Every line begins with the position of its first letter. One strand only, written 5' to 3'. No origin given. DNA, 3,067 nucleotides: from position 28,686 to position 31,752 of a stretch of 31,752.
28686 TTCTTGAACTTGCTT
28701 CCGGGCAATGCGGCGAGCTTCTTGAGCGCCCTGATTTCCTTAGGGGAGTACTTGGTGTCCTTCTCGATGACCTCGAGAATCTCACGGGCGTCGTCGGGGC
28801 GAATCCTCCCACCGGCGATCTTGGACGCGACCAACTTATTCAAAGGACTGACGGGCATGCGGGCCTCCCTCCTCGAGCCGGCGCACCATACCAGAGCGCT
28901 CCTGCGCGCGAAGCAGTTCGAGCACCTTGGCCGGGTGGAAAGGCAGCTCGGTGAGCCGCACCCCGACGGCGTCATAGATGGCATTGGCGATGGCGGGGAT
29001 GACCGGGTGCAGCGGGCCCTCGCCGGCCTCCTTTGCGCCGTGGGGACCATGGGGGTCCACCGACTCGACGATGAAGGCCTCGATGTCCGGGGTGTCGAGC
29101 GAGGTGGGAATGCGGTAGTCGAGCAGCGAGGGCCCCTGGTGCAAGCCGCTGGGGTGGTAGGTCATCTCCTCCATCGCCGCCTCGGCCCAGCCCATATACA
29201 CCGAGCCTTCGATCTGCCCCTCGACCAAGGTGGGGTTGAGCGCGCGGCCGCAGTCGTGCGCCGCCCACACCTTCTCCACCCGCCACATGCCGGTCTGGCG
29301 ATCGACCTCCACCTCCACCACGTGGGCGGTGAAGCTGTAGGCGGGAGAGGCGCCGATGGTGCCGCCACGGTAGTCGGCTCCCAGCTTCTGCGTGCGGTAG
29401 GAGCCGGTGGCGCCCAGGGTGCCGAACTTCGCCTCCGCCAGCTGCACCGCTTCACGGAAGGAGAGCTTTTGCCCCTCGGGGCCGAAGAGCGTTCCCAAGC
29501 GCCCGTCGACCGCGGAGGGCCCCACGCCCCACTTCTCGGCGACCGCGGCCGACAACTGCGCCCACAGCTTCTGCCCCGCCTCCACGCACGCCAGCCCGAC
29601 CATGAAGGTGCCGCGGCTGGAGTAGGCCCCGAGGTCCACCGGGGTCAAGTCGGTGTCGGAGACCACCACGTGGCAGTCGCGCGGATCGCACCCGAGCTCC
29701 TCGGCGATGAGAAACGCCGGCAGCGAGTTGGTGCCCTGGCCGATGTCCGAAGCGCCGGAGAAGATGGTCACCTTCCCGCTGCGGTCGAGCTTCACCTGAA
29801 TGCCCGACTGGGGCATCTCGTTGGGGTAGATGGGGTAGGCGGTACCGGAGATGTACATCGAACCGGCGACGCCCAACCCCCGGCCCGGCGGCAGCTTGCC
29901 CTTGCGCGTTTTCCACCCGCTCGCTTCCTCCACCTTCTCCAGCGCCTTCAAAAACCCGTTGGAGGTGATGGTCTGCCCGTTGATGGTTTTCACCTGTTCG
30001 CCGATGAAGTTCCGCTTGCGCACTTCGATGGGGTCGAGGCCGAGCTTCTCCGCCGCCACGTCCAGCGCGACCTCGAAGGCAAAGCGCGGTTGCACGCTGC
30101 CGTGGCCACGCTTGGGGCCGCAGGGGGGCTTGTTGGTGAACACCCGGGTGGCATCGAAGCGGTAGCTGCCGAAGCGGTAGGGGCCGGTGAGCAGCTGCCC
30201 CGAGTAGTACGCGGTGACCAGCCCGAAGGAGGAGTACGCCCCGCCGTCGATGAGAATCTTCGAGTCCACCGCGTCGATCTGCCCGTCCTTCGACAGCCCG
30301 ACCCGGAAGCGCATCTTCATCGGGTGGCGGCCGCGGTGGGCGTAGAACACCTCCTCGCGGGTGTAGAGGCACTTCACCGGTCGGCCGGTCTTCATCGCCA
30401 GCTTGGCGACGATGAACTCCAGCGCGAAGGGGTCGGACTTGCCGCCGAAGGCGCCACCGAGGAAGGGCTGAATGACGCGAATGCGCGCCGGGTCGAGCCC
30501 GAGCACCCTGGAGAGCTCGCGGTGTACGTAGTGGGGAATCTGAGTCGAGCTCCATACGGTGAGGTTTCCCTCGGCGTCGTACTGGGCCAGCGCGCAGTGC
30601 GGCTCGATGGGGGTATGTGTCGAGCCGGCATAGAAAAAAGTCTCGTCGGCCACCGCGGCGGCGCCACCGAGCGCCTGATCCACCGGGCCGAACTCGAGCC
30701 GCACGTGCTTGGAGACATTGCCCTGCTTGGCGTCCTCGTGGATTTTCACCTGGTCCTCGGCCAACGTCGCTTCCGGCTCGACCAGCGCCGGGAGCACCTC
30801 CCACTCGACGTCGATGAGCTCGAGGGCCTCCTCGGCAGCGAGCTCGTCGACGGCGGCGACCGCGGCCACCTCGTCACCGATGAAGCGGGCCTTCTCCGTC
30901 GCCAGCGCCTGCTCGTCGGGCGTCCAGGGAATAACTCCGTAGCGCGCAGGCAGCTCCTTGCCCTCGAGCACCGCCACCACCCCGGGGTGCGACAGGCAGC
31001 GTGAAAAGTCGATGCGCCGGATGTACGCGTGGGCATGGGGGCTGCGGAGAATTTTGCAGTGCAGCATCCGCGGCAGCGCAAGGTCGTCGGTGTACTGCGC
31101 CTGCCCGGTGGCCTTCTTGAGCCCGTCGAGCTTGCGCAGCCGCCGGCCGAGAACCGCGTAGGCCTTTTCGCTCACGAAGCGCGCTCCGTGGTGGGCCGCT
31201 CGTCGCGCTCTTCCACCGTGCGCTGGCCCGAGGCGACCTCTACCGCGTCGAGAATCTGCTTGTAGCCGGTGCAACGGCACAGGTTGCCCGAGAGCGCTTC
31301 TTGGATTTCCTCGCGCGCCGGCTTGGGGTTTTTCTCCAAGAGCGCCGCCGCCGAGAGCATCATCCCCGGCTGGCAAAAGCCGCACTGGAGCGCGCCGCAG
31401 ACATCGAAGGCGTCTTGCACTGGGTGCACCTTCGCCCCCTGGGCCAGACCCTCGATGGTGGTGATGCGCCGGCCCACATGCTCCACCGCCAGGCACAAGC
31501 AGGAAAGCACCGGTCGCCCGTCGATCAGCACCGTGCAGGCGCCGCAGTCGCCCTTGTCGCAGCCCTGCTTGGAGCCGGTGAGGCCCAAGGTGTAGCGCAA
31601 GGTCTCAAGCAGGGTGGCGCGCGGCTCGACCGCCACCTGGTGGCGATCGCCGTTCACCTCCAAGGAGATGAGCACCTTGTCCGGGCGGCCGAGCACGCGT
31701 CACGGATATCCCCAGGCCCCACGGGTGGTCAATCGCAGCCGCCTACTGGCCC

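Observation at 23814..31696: Split molybdenum-hydroxylase (cox/xdh-like) cluster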

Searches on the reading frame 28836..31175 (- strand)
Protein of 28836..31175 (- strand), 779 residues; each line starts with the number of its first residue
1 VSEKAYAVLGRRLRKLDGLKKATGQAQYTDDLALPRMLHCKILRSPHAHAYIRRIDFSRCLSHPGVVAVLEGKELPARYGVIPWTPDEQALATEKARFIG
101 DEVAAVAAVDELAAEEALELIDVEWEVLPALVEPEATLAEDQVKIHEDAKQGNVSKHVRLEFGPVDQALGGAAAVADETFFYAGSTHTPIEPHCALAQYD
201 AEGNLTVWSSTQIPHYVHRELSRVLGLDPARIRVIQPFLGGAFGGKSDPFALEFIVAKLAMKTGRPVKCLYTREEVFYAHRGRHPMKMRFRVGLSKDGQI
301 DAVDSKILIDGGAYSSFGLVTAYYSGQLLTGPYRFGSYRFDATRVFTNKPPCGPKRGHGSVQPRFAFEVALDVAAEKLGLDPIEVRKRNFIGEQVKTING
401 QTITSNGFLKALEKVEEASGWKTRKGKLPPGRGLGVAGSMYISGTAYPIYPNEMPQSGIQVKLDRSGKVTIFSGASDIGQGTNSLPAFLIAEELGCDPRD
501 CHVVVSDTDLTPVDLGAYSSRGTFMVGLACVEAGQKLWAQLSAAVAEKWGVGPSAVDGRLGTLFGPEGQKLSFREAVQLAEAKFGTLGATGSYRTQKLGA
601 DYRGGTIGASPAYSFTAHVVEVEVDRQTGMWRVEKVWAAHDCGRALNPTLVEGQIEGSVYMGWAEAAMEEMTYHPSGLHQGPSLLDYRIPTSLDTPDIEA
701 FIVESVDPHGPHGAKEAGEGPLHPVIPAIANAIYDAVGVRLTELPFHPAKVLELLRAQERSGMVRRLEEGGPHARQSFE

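Call 4: search_protein_families(library=pfam, proteins=[window:28836-31175:-], max_evalue=0.01)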
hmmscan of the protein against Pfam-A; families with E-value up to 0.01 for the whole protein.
window:28836-31175:- (779 aa): 3 families
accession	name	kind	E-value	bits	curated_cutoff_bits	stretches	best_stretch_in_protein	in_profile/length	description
PF02738.23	MoCoBD_1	-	4.1e-78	262.3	27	1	146-390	2-244/244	Molybdopterin cofactor-binding domain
PF20256.3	MoCoBD_2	-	4.8e-67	226.9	27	1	415-696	2-283/283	Molybdopterin cofactor-binding domain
PF01315.27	Ald_Xan_dh_C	-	2.5e-29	102.2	31.3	1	23-129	1-110/110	Aldehyde oxidase and xanthine dehydrogenase, a/b hammerhead domain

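Call 5: search_protein_families(library=ncbifam, proteins=[window:28836-31175:-], max_evalue=0.01)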
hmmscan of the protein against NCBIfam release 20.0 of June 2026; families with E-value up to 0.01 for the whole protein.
window:28836-31175:- (779 aa): 13 families
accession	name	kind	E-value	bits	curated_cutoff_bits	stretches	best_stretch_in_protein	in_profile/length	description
TIGR03194.1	4hydrxCoA_A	equivalog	3.9e-257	855.5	994.55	1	15-755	3-746/746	4-hydroxybenzoyl-CoA reductase subunit alpha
NF043082.1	XdhA_XDHase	equivalog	4.7e-160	534.2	780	1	10-758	2-755/758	xanthine dehydrogenase subunit XdhA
NF007426.0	PRK09970.1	equivalog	1e-156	523.1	916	1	6-756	3-756/761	xanthine dehydrogenase molybdenum-binding subunit XdhA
TIGR03196.1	pucD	equivalog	4.7e-129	432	783.65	1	9-751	3-754/763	xanthine dehydrogenase subunit D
NF041018.1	glyceraldDH_alpha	equivalog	1.1e-126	424.1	790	1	9-751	3-740/741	glyceraldehyde dehydrogenase subunit alpha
NF040766.1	CODH_aero_grp5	exception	8.3e-108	361.6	950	2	8-549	4-561/785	aerobic carbon-monoxide dehydrogenase large subunit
TIGR03311.1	Se_dep_XDH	equivalog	7.3e-105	351.8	830.45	2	6-543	159-680/848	selenium-dependent xanthine dehydrogenase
NF045668.1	pterin_aldehy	equivalog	1.5e-96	324.5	1100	2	7-541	173-718/905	molybdopterin-dependent aldehyde oxidoreductase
TIGR03313.1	Se_sel_red_Mo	hypoth_equivalog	3.1e-96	323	1101.9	2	152-755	351-949/951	molybdopterin-dependent oxidoreductase Mo/Fe-S-binding subunit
TIGR02416.1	CO_dehy_Mo_lg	equivalog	6.1e-90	302.4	991.15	1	23-751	7-767/770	aerobic carbon-monoxide dehydrogenase large subunit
TIGR02965.1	xanthine_xdhB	equivalog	5.5e-87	292.7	849.5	1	19-738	11-730/758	xanthine dehydrogenase molybdopterin binding subunit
NF041671.1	peri_hyde_PaoC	equivalog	9.6e-81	272.2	1180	1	7-756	16-732/735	aldehyde oxidoreductase molybdenum-binding subunit PaoC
TIGR02969.1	mam_aldehyde_ox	subfamily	4.8e-51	173.4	1912.3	1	9-697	576-1238/1330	aldehyde oxidase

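Call 7: search_solved_structures(query=window:28836-31175:-, show_alignments=1, max_evalue=1e-40)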
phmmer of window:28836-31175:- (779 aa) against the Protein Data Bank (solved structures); distinct sequences matched with E-value up to 1e-40: 40.
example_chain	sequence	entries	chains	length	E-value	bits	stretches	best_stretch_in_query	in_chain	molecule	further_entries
1rm6_A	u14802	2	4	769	3.6e-193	647.4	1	7-760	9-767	4-hydroxybenzoyl-CoA reductase alpha subunit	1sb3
8uem_A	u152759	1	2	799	1.9e-85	291.2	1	10-757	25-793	Carbon monoxide dehydrogenase (Large chain), CoxL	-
1t3q_B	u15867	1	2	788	7.6e-77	262.7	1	13-753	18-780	quinoline 2-oxidoreductase large subunit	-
7dqx_A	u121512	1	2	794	1.1e-76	262.2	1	8-753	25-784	6-hydroxypseudooxynicotine dehydrogenase complex subunit gamma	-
1zxi_B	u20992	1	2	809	4.3e-75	257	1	9-737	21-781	Carbon monoxide dehydrogenase large chain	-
1n5w_B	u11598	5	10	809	4.5e-75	256.9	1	9-737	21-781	Carbon monoxide dehydrogenase large chain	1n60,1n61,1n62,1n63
1ffu_B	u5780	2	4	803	1.7e-72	248.3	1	5-751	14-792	CUTL, MOLYBDOPROTEIN OF CARBON MONOXIDE DEHYDROGENASE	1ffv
3hrd_A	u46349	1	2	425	4e-70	240.5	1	4-418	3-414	Nicotinate dehydrogenase large molybdopterin subunit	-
4zoh_A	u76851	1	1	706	3.2e-69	237.5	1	9-746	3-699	Putative oxidoreductase molybdopterin-binding subunit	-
2w55_B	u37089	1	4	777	9.1e-60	206.3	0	20-391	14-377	XANTHINE DEHYDROGENASE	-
1jro_B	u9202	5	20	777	9.9e-60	206.1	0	20-391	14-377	xanthine dehydrogenase, chain B | XANTHINE DEHYDROGENASE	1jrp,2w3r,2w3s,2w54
1sij_A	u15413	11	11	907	1.6e-58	202.1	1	13-529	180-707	Aldehyde oxidoreductase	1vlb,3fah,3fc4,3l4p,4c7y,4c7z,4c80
1dgj_A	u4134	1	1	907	7.9e-58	199.8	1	10-530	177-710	ALDEHYDE OXIDOREDUCTASE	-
5g5h_C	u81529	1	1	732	1.8e-52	182.2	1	7-754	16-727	Aldehyde oxidoreductase molybdenum-binding subunit PaoC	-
5g5g_C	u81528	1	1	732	5.4e-52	180.5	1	7-754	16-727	PUTATIVE XANTHINE DEHYDROGENASE YAGS FAD-BINDING SUBUNIT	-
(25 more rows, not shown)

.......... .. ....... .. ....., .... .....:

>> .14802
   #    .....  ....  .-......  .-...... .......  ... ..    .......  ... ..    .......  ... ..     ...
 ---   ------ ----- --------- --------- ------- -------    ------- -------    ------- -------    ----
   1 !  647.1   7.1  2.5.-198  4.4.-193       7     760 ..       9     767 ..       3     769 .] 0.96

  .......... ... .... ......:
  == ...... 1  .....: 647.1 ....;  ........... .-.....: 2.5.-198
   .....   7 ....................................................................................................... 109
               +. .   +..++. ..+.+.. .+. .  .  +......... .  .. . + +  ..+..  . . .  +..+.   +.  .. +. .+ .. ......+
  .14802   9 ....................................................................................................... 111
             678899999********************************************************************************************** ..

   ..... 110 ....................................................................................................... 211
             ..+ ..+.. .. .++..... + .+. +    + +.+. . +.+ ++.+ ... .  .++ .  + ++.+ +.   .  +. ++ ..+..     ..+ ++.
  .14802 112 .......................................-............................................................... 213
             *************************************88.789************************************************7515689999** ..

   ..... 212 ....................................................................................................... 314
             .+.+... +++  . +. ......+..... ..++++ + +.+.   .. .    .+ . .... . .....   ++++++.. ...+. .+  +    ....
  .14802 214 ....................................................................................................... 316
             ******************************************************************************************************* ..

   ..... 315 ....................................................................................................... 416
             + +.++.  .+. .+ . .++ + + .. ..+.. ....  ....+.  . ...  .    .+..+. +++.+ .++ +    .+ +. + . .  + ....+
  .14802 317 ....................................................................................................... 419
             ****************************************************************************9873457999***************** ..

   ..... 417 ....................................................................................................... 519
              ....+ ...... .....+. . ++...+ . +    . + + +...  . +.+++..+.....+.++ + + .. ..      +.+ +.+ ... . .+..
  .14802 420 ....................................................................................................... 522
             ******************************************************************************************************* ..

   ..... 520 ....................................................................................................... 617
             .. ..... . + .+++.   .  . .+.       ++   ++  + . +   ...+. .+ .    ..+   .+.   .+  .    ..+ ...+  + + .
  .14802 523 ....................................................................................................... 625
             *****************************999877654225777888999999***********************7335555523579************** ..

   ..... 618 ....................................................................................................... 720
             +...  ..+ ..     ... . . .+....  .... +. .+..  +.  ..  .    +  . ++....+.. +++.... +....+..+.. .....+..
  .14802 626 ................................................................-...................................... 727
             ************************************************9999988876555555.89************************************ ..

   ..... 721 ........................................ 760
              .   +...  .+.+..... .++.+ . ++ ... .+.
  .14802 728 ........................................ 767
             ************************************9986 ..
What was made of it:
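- L scores 855 bits on the 4-HBCR alpha model and 647 bits on 1rm6_A, against 291 for the next structure (calls 5, 7).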

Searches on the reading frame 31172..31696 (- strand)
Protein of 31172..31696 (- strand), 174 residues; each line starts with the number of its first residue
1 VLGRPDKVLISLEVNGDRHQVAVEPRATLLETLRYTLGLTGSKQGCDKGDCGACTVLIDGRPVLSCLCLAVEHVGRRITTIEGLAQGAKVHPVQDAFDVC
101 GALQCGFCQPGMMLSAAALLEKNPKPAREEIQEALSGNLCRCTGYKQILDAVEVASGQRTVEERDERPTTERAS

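Call 4: search_protein_families(library=pfam, proteins=[window:31172-31696:-], max_evalue=0.01)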
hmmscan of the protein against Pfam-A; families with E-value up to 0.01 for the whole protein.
window:31172-31696:- (174 aa): 3 families
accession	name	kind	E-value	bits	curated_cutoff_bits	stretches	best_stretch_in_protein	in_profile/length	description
PF01799.25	Fer2_2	-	2.6e-33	114.4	30.3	1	80-153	1-75/75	[2Fe-2S] binding domain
PF00111.32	Fer2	-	8.1e-07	29.3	21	1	13-67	2-73/77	2Fe-2S iron-sulfur cluster binding domain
PF13085.11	Fer2_3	-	2.7e-05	24.6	27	1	43-84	49-89/107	2Fe-2S iron-sulfur cluster binding domain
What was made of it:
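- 31172..31696 (-): S: small subunit with two [2Fe-2S] clusters, 174 aa. Fer2 and Fer2_2 domains (call 4).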

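Call 5: search_protein_families(library=ncbifam, proteins=[window:31172-31696:-], max_evalue=0.01)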
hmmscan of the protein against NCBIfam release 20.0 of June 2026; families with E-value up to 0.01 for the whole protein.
window:31172-31696:- (174 aa): 17 families
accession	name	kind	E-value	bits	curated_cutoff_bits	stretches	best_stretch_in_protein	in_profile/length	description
NF041020.1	glyceraldDH_gamma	equivalog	4e-59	198.9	290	1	5-157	8-160/164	glyceraldehyde dehydrogenase subunit gamma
TIGR03193.1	4hydroxCoAred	equivalog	2.4e-53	180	257.8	1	9-155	1-147/148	4-hydroxybenzoyl-CoA reductase subunit gamma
NF043084.2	XdhC_XDHase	equivalog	6.2e-53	178.3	217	1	10-155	3-149/151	xanthine dehydrogenase subunit XdhC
NF045668.1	pterin_aldehy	equivalog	9.2e-49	166.3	1100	1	11-156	4-152/905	molybdopterin-dependent aldehyde oxidoreductase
NF008514.0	PRK11433.1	equivalog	1.1e-47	162.3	322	2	7-122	50-165/218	aldehyde dehydrogenase iron-sulfur subunit PaoA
TIGR03198.1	pucE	equivalog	3.1e-46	156.6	254.3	1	8-153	2-146/151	xanthine dehydrogenase subunit E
TIGR03311.1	Se_dep_XDH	equivalog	6.4e-46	156.8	830.45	1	13-158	4-146/848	selenium-dependent xanthine dehydrogenase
NF007387.0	PRK09908.1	equivalog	2.1e-44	150.7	212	1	7-154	6-154/159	xanthine dehydrogenase iron sulfur-binding subunit XdhC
TIGR02963.1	xanthine_xdhA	equivalog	1.4e-42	145.9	467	1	19-161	11-163/468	xanthine dehydrogenase small subunit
TIGR02969.1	mam_aldehyde_ox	subfamily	1.4e-32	112.2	1912.3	1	14-154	7-159/1330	aldehyde oxidase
TIGR03313.1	Se_sel_red_Mo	hypoth_equivalog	4.4e-16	57.8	1101.9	1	15-159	4-148/951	molybdopterin-dependent oxidoreductase Mo/Fe-S-binding subunit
NF004898.0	PRK06259.1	equivalog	0.00019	20.2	385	1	21-68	23-74/488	fumarate reductase (CoM/CoB) subunit TfrB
NF009226.0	PRK12576.1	equivalog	0.0002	20.8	344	1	43-77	57-91/317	succinate dehydrogenase/fumarate reductase iron-sulfur subunit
TIGR00384.1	dhsB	subfamily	0.00029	20.3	88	1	19-85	17-88/222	succinate dehydrogenase and fumarate reductase iron-sulfur protein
NF004616.0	PRK05950.1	subfamily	0.0022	17.2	228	1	42-84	54-95/238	succinate dehydrogenase iron-sulfur subunit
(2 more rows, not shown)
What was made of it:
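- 31172..31696 (-): The best NCBIfam models are the glyceraldehyde-DH gamma and 4-HBCR gamma subunits, both below cut-off (call 5).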
